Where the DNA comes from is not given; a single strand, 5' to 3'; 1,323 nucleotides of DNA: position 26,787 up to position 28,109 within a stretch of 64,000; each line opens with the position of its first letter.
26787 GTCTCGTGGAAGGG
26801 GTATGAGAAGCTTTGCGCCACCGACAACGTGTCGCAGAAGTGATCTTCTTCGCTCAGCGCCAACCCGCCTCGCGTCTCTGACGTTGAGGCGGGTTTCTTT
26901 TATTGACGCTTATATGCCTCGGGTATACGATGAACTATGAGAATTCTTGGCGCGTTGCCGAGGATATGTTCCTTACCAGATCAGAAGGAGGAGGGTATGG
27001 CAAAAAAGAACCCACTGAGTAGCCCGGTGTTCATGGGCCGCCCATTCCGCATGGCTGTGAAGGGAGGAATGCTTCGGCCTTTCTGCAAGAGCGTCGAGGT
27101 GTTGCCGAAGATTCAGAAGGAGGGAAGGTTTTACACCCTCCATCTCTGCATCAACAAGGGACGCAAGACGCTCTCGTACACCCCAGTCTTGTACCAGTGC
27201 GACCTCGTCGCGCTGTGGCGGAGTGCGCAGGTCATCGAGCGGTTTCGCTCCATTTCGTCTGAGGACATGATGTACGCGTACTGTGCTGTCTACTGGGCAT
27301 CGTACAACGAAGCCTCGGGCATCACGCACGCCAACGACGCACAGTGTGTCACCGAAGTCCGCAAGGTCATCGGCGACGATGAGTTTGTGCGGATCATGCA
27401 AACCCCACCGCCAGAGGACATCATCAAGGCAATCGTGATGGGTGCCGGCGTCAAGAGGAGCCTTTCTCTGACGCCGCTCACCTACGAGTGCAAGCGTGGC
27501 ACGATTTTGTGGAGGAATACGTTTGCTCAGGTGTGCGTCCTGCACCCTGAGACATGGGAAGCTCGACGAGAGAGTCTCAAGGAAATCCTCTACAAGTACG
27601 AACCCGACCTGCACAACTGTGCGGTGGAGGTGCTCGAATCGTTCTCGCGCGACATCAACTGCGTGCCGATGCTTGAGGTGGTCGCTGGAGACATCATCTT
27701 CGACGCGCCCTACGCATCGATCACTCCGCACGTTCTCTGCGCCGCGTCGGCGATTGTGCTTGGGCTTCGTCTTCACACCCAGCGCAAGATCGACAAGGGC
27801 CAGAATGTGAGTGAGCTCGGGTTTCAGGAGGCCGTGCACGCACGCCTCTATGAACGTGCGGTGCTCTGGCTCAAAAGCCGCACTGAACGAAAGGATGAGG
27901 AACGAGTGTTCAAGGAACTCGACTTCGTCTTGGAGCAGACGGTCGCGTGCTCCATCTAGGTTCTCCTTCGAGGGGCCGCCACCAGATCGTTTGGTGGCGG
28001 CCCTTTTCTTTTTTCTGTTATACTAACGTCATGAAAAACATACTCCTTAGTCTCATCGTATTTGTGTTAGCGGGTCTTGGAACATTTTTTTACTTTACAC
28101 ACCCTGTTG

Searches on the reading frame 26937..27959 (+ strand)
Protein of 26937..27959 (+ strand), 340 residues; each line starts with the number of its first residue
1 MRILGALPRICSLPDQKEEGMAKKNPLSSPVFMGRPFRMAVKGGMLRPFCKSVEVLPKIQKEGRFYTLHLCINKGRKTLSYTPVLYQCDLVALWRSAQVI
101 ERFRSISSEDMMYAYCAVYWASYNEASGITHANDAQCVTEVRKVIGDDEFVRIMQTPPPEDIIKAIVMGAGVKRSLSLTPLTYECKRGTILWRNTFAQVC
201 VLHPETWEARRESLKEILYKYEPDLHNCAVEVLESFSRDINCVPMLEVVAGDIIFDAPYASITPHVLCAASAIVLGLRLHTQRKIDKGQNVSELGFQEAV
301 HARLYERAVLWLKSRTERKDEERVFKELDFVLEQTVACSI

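Call 4: search_protein_families(library=pfam, proteins=[window:26937-27959:+], max_evalue=0.01)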
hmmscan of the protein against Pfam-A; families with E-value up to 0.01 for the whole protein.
window:26937-27959:+ (340 aa): 0 families

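Call 19: search_protein_families(library=ncbifam, proteins=[window:26937-27959:+], max_evalue=0.1)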
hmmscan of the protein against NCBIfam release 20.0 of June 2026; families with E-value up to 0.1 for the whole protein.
window:26937-27959:+ (340 aa): 0 families

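Call 20: search_protein_families(library=phrogs, proteins=[window:26937-27959:+], max_evalue=0.1)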
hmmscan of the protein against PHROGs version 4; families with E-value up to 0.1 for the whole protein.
window:26937-27959:+ (340 aa): 0 families

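Call 29: find_related_loci(query=window:26937-27959:+, collection=genome_contigs, flank=10000)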
Query window:26937-27959:+ (340 aa) in genome_contigs; peptide patterns used: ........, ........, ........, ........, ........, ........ (x = any residue, [..] = any of these).
70 stretches matched a pattern, but none encodes a relative of the query by tblastn (E <= 1e-3).

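Call 30: find_related_loci(query=window:26937-27959:+, collection=viral_contigs, flank=5000)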
Query window:26937-27959:+ (340 aa) in viral_contigs; peptide patterns used: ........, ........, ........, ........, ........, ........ (x = any residue, [..] = any of these).
8 stretches matched a pattern, but none encodes a relative of the query by tblastn (E <= 1e-3).
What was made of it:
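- There are no IMG/VR relatives of 26937-27959 (call 30).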

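Call 31: find_related_loci(query=window:26937-27959:+, collection=metagenome_contigs, flank=10000)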
Query window:26937-27959:+ (340 aa) in metagenome_contigs; peptide patterns used: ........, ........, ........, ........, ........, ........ (x = any residue, [..] = any of these).
107 stretches matched a pattern, but none encodes a relative of the query by tblastn (E <= 1e-3).
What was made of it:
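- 26937..27959 (+): Island gene: 340-aa protein of a rare family found in Patescibacteria. GC3 0.74. Mis-called on the opposite strand in public gene calls. No close relatives in GTDB representatives, IMG/VR or JGI metagenomes (calls 29-31).
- Tried and rejected: None in GTDB representatives, IMG/VR or JGI metagenomes (calls 29-31).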

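Call 38: search_protein_families(library=padloc, proteins=[window:26937-27959:+], max_evalue=0.01)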
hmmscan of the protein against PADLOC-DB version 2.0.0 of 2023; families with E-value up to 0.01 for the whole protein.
window:26937-27959:+ (340 aa): 0 families

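Call 44: search_protein_representatives(protein=window:26937-27959:+)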
Query: 340 residues. Proteins with E-value up to 0.001 (for the whole library): 43; up to 1e-10: 3; up to 1e-30: 0. The best 43 are listed.
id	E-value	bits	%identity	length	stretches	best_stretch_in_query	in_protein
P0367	1.3e-11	60.6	35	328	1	88-225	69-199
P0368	2.3e-11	59.8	31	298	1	85-254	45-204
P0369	9.5e-11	57.8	31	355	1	85-229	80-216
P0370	1.0e-09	54.5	29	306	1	62-286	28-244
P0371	1.2e-08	50.9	32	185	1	88-214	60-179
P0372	1.3e-08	50.8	32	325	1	63-221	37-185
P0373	1.5e-08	50.6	29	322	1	87-230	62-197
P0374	1.7e-08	50.4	32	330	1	71-250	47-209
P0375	2.0e-08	50.2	29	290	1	87-251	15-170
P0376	8.4e-08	48.1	27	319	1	84-230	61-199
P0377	9.2e-08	48.0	32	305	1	84-227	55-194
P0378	1.4e-07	47.4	31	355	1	133-261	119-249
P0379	1.6e-07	47.2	25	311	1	68-227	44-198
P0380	2.0e-07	46.9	26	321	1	89-316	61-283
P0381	2.2e-07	46.7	29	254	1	88-227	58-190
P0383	2.7e-07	46.5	35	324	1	89-224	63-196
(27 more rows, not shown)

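Call 45: list_cluster_members(proteins=[P0367, P0368, P0369, P0370, P0372, P0373, P0374, P0376, P0377, P0383])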
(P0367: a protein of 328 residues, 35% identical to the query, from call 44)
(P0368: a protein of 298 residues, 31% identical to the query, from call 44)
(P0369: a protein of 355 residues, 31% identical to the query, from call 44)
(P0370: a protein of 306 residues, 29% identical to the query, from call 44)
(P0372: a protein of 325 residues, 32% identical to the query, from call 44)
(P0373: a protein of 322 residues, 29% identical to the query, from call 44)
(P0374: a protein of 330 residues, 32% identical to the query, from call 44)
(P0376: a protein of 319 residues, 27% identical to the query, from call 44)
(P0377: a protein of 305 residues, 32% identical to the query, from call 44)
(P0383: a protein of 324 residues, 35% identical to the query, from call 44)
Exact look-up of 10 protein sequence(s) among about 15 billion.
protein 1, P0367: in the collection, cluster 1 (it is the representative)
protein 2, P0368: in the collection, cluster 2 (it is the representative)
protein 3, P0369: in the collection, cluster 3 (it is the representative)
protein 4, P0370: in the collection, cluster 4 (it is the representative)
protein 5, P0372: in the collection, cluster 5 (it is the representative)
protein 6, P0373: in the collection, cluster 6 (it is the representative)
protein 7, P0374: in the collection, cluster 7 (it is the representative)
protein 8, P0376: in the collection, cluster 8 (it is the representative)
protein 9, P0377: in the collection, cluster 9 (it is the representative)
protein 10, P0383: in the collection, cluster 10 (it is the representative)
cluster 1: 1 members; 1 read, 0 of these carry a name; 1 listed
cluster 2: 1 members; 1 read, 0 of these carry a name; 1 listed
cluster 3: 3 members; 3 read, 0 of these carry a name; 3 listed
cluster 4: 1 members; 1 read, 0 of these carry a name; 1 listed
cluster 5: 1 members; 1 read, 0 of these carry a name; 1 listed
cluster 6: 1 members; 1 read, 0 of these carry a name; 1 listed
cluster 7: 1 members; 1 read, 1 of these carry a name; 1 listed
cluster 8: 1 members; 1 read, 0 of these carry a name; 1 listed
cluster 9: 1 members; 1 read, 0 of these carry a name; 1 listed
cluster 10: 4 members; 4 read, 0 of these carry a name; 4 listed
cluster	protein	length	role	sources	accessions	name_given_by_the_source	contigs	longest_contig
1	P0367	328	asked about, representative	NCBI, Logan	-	-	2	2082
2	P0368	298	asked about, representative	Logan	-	-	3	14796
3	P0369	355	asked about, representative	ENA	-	-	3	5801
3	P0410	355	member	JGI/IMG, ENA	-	-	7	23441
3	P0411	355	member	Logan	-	-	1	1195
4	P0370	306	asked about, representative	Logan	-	-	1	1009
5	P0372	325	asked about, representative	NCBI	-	-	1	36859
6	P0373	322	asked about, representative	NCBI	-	-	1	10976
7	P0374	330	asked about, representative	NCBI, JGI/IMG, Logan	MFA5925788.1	MAG: hypothetical protein WC831_02545 [Parcubacteria group bacterium] | hypothetical protein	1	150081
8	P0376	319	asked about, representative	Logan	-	-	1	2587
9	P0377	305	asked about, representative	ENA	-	-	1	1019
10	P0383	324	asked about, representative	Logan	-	-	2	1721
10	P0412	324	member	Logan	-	-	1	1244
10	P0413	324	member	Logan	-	-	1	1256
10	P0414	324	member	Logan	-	-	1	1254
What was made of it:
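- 26937..27959 (+): There are 43 distant relatives among 1.84 billion representatives (call 44); one is named Parcubacteria (call 45).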

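Call 48: find_encoding_contigs(protein=P0374, flank=10000, max_places=3)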
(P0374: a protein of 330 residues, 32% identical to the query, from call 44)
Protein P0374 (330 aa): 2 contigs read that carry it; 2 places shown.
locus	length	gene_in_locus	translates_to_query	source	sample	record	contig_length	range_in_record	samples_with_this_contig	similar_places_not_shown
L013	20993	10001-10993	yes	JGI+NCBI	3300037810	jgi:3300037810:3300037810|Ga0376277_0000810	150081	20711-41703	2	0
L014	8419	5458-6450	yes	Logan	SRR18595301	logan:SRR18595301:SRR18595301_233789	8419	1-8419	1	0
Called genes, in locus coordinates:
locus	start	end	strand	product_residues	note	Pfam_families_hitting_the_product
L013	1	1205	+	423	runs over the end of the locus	PF05977:MFS_3, PF07690:MFS_1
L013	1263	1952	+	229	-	PF01966:HD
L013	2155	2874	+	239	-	PF00376:MerR, PF12728:HTH_17, PF13411:MerR_1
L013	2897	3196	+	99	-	-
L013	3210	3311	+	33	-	-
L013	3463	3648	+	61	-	-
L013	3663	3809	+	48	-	-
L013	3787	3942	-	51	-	-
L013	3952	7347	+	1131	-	PF07691:PA14, PF13205:Big_5, PF22352:K319L-like_PKD, PF13287:Fn3_assoc, PF13290:CHB_HEX_C_1, PF16656:Pur_ac_phosph_N, PF01471:PG_binding_1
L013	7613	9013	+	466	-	-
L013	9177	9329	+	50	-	-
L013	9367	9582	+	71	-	-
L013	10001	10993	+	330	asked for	-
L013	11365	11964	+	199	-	PF04542:Sigma70_r2, PF08281:Sigma70_r4_2, PF04545:Sigma70_r4 (weak)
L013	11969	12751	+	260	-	-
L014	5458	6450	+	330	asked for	-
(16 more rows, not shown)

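Call 50: find_encoding_contigs(protein=P0372, flank=10000, max_places=2)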
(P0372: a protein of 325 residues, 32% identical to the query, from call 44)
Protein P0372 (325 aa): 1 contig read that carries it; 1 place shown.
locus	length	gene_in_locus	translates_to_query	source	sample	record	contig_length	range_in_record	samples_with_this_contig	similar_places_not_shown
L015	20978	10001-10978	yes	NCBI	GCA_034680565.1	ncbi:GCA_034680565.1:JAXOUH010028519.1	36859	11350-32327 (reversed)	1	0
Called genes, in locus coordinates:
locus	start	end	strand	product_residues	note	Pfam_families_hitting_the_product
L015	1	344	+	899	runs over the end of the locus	-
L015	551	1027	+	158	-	-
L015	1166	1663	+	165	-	-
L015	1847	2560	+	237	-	PF05175:MTS, PF06325:PrmA (weak)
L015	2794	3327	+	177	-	PF18931:DUF5680 (weak)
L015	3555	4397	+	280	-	-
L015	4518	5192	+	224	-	-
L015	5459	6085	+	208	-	-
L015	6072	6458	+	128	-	PF02152:FolB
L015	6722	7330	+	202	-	-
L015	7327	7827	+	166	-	-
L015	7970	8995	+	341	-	-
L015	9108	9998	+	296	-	PF00892:EamA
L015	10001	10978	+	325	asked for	-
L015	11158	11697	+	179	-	-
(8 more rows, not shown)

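Call 51: find_encoding_contigs(protein=P0410, flank=10000, max_places=2)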
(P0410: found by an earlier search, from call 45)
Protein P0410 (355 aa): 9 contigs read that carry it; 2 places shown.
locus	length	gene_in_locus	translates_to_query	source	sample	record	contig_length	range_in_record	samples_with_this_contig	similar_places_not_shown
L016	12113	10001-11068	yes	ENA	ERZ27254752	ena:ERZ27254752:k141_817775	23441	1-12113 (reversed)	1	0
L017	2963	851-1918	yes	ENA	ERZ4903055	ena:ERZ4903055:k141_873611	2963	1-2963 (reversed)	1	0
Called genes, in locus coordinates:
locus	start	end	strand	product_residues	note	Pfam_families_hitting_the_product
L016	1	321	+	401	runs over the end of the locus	PF08245:Mur_ligase_M, PF02875:Mur_ligase_C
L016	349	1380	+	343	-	PF00953:Glycos_transf_4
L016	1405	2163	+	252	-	PF01177:Asp_Glu_race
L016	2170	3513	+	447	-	PF21799:MurD-like_N (weak), PF08245:Mur_ligase_M, PF02875:Mur_ligase_C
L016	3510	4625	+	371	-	PF01098:FTSW_RODA_SPOVE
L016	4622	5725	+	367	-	PF03033:Glyco_transf_28, PF04101:Glyco_tran_28_C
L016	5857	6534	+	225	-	-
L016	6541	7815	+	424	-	PF11104:PilM_2 (faint), PF14450:FtsA (weak), PF02491:SHS2_FTSA, PF06723:MreB_Mbl (weak), PF14450:FtsA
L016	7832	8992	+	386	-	PF00091:Tubulin, PF12327:FtsZ_C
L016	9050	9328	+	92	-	PF02604:PhdYeFM_antitox (weak)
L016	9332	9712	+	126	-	PF01850:PIN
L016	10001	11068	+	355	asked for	-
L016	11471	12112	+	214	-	?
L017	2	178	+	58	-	?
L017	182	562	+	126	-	PF01850:PIN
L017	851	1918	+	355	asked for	-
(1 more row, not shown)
